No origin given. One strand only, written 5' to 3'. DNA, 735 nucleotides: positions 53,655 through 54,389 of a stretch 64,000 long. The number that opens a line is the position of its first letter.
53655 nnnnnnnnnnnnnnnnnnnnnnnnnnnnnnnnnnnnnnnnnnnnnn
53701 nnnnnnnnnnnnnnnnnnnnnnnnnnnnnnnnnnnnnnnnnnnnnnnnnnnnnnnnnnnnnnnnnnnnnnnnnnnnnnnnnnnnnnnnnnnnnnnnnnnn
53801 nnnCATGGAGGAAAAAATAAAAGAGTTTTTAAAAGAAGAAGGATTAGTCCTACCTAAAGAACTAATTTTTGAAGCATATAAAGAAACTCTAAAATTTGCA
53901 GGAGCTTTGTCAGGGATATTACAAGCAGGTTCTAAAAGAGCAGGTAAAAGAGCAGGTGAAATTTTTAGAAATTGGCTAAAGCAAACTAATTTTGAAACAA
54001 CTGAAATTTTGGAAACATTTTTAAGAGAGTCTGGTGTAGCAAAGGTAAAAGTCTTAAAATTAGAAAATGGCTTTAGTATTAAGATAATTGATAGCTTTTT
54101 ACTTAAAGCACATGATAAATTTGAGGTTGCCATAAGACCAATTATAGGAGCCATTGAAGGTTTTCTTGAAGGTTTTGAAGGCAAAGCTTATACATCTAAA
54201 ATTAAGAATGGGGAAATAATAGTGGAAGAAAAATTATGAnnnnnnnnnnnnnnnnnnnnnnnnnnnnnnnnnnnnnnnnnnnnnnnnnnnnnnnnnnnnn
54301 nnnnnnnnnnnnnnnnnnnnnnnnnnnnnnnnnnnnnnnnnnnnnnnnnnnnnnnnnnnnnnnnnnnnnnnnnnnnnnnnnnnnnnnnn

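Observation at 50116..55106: ba3-type cytochrome oxidase genes dispersed over 5 kb; unannotated 36-codon subunit IIa ORF; foreign genes inserted between subunits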

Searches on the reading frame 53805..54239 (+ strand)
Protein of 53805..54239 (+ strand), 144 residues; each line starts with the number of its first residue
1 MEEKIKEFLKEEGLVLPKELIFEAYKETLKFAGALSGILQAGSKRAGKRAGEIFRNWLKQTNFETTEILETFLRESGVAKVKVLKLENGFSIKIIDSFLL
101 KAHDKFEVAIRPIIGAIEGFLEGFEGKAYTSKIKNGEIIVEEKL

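Call 3: search_protein_families(library=pfam, proteins=[window:53805-54239:+], max_evalue=1)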
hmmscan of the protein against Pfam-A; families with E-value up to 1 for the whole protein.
window:53805-54239:+ (144 aa): 1 family
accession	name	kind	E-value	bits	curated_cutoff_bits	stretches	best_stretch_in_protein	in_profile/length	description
PF09108.16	Xol-1_N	-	0.19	12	25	1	81-127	85-127/160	Switch protein XOL-1, N-terminal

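Call 4: search_protein_families(library=ncbifam, proteins=[window:53805-54239:+], max_evalue=1)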
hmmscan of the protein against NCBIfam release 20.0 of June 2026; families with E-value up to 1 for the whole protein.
window:53805-54239:+ (144 aa): 1 family
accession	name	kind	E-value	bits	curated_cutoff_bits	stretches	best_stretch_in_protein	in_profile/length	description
NF005236.0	PRK06742.1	equivalog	0.077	12.4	312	1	68-122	87-142/225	flagellar motor protein MotS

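Call 19: find_homologous_proteins(query=window:53805-54239:+, max_evalue=0.001)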
Query window:53805-54239:+ (144 aa): 5 proteins with E <= 0.001 among 72 candidates.
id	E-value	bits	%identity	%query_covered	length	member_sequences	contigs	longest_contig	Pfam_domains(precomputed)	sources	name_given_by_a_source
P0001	1.0e-82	293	100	100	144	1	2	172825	-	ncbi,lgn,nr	ncbi:MAG: hypothetical protein N2504_01740 [candidate division WOR-3 bacterium]|nr:hypothetical prot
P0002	1.5e-72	260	85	100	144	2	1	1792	-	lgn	-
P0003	2.0e-41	159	52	99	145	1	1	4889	-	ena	-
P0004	5.7e-22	96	40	97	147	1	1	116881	-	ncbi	-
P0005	3.8e-20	90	38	99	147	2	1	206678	-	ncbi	-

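Call 21: find_encoding_contigs(protein=P0004, flank=8000, max_places=2)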
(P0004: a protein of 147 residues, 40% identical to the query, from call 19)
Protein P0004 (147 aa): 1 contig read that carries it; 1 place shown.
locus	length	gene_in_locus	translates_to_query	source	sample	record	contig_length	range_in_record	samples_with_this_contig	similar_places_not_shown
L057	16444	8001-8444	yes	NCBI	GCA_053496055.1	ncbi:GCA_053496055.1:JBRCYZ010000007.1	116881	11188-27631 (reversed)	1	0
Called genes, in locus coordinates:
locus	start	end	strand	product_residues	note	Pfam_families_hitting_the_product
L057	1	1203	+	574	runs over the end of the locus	PF13620:CarboxypepD_reg (faint), PF13715:CarbopepD_reg_2 (faint), PF08486:SpoIID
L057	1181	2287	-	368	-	-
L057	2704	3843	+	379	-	PF01950:FBPase_3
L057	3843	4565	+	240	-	-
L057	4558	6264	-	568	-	PF01642:MM_CoA_mutase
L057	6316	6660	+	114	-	-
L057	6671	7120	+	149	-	-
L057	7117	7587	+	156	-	-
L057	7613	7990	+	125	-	PF03259:Robl_LC7 (weak)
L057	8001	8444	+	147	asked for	-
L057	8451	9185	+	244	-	PF01209:Ubie_methyltran, PF13489:Methyltransf_23, PF02353:CMAS, PF05401:NodS, PF13847:Methyltransf_31, PF08241:Methyltransf_11, PF08242:Methyltransf_12, PF13649:Methyltransf_25, +4 more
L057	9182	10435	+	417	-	PF08245:Mur_ligase_M, PF02875:Mur_ligase_C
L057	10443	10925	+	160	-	PF00578:AhpC-TSA, PF08534:Redoxin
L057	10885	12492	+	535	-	PF01039:Carboxyl_trans, PF03255:ACCA (weak)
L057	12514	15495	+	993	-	PF02861:Clp_N (weak), PF23569:NBD_SMAX1, PF00004:AAA, PF17871:AAA_lid_9, PF00004:AAA, PF07724:AAA_2, PF07728:AAA_5, PF10431:ClpB_D2-small, +5 more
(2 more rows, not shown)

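Call 22: find_encoding_contigs(protein=P0005, flank=8000, max_places=2)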
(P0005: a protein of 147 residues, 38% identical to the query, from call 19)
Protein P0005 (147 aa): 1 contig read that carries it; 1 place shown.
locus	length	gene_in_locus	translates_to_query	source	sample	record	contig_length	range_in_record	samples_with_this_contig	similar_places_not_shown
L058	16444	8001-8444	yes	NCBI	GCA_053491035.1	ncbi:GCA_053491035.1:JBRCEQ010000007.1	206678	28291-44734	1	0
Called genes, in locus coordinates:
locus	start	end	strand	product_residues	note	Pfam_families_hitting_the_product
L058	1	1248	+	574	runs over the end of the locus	PF13620:CarboxypepD_reg (faint), PF13715:CarbopepD_reg_2 (faint), PF08486:SpoIID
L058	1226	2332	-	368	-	-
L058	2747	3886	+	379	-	PF01950:FBPase_3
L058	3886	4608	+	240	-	-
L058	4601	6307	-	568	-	PF01642:MM_CoA_mutase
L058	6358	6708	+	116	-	-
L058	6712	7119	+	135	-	-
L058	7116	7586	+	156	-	-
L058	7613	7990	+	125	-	PF03259:Robl_LC7 (weak)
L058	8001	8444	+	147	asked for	-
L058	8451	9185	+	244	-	PF01209:Ubie_methyltran, PF13489:Methyltransf_23, PF02353:CMAS, PF05401:NodS, PF13847:Methyltransf_31, PF08241:Methyltransf_11, PF08242:Methyltransf_12, PF13649:Methyltransf_25, +3 more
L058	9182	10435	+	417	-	PF08245:Mur_ligase_M, PF02875:Mur_ligase_C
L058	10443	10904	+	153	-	PF00578:AhpC-TSA, PF08534:Redoxin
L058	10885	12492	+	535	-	PF06833:MdcE (faint), PF01039:Carboxyl_trans, PF03255:ACCA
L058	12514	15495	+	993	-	PF02861:Clp_N (weak), PF23569:NBD_SMAX1, PF00004:AAA, PF17871:AAA_lid_9, PF00004:AAA, PF07724:AAA_2, PF07728:AAA_5, PF10431:ClpB_D2-small, +6 more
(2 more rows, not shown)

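Call 33: predict_structure(alignment_id=A1)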
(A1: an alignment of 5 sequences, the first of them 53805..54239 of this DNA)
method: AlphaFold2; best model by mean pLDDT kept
length: 144 residues; sequences in the alignment: 5
mean_pLDDT: 82.8   pTM: 0.80
mean pLDDT of the five models: 82.8, 79.7, 79.5, 77.0, 75.8
residues with pLDDT >= 90: 47; 70-90: 72; 50-70: 25; < 50: 0
segments of 3 or more residues with pLDDT < 50: none
pLDDT, mean of each block of 10 residues (from residue 1): 82 61 65 69 88 85 86 85 94 88 81 91 92 91 88
secondary structure, 60 per line:
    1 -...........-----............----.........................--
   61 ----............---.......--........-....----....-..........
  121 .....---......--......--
elements in order: H2-12 H18-29 H34-58 H65-76 E80-86 E89-96 H98-101 H106-109 H111-125 E129-134 E137-142

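Call 43: search_protein_representatives(alignment_id=A1)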
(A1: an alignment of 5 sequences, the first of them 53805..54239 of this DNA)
Query: 5 sequences, 144 profile positions. Proteins with E-value up to 0.001 (for the whole library): 20; up to 1e-10: 9; up to 1e-30: 3. The best 20 are listed.
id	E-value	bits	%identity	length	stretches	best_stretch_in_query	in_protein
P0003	9.0e-67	240.0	-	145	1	1-143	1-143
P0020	2.7e-42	160.6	-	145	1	1-141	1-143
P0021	5.2e-35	137.0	-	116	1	1-127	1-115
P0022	5.3e-17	78.6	-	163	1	4-133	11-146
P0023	2.0e-15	73.5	-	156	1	5-139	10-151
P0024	2.8e-15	73.0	-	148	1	3-142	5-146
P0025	1.5e-13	67.4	-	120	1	3-103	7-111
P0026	3.0e-13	66.4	-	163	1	2-130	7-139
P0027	9.1e-12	61.6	-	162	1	3-132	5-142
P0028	2.6e-09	53.7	-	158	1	8-131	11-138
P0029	1.8e-08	50.9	-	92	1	64-142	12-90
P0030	7.5e-08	48.9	-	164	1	4-132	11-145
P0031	1.0e-06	45.3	-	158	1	3-132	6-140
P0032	1.5e-06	44.7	-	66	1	78-141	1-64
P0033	1.7e-06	44.5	-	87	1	4-69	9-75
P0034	3.0e-06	43.7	-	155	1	4-132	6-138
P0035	5.3e-06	42.9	-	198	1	5-132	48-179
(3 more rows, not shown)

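Call 44: search_protein_families(library=pfam, proteins=[P0022, P0023, P0024, P0026, P0027, P0028, P0030, P0031, P0034, P0035], max_evalue=1)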
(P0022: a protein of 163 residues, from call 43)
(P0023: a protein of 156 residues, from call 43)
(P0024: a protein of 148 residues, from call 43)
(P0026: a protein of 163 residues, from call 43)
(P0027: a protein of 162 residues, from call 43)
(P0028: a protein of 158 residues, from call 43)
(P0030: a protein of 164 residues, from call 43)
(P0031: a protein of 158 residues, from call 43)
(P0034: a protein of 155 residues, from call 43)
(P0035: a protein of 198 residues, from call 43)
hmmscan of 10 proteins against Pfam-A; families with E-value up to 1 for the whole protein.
P0022 (163 aa): 1 family
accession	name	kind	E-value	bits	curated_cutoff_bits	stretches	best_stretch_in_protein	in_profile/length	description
PF02830.23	V4R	-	1.5e-18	67.1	31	1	103-162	2-61/62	V4R domain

P0023 (156 aa): 0 families

P0024 (148 aa): 0 families

P0026 (163 aa): 1 family
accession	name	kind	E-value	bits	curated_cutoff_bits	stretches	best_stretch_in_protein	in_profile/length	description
PF02830.23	V4R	-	6.2e-12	45.9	31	1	101-158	3-61/62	V4R domain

P0027 (162 aa): 3 families
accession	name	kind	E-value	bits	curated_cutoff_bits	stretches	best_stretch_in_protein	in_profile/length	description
PF02830.23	V4R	-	5.5e-17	62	31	1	106-159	8-61/62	V4R domain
PF10702.14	DUF2507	-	0.0072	16.8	35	1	77-118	43-84/123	Protein of unknown function (DUF2507)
PF14196.11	ATC_hydrolase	-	0.14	13.4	28.1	1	40-156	27-143/145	L-2-amino-thiazoline-4-carboxylic acid hydrolase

P0028 (158 aa): 2 families
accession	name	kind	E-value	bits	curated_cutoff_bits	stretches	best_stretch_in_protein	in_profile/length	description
PF02830.23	V4R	-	4.6e-16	59.1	31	1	99-156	3-61/62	V4R domain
PF18546.6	MetOD1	-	0.00016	22.2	23.8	1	68-154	57-140/142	Methanogen output domain 1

P0030 (164 aa): 2 families
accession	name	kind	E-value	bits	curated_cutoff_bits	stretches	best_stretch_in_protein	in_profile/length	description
PF02830.23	V4R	-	1.2e-09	38.5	31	1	104-162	2-61/62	V4R domain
PF10702.14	DUF2507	-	4.1e-07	30.5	35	1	65-159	31-120/123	Protein of unknown function (DUF2507)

P0031 (158 aa): 1 family
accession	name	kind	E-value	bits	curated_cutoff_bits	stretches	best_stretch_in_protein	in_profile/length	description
PF02830.23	V4R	-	9.2e-14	51.7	31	1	112-157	16-61/62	V4R domain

P0034 (155 aa): 2 families
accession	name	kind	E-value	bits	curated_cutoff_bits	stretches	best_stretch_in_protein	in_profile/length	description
PF02830.23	V4R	-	6.9e-18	64.9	31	1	96-155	2-61/62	V4R domain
PF18546.6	MetOD1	-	0.14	12.6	23.8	1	133-154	120-141/142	Methanogen output domain 1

P0035 (198 aa): 1 family
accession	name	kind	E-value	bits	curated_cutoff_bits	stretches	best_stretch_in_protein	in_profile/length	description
PF02830.23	V4R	-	4.6e-12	46.3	31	1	140-196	5-61/62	V4R domain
